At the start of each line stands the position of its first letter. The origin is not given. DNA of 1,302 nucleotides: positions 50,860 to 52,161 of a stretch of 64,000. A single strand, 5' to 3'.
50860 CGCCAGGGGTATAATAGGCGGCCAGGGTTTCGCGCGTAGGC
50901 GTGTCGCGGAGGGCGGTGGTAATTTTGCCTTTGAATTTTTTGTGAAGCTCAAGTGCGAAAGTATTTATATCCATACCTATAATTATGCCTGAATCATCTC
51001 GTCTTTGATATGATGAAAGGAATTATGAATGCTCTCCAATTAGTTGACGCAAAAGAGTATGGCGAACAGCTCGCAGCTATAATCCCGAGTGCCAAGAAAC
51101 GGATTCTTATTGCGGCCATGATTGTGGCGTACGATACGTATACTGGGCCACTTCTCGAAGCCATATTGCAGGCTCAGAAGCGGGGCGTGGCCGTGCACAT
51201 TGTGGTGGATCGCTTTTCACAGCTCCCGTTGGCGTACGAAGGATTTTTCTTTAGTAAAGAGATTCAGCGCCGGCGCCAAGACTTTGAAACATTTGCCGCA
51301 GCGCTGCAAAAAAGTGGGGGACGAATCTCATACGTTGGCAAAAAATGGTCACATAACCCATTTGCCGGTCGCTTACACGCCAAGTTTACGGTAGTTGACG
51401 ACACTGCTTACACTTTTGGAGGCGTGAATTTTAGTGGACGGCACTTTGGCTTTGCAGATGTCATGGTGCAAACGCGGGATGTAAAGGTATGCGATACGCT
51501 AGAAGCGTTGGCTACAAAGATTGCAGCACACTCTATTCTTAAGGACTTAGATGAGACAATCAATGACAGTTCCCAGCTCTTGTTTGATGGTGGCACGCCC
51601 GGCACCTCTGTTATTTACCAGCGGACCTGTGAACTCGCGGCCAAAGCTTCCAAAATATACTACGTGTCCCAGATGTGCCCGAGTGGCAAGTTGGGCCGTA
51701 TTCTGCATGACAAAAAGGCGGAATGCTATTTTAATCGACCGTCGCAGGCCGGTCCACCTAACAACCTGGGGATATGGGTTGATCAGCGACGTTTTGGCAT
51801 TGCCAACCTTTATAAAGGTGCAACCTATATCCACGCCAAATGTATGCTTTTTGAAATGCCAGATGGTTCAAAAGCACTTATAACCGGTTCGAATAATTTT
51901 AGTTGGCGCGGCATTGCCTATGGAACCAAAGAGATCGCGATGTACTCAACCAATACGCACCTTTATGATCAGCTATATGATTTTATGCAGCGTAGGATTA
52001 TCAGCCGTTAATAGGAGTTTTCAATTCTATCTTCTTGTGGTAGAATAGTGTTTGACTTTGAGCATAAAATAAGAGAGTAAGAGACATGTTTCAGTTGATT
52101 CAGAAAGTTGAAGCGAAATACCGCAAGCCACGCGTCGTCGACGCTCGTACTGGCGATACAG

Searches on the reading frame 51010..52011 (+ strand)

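Call 7: search_protein_families(library=pfam, proteins=[window:51010-52011:+], max_evalue=0.00001)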
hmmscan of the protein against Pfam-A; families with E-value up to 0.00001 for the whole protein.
window:51010-52011:+ (333 aa): 1 family
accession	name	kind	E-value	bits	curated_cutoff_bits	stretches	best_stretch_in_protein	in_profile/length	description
PF13091.12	PLDc_2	-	1.7e-18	67.2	27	1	23-165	3-125/132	PLD-like domain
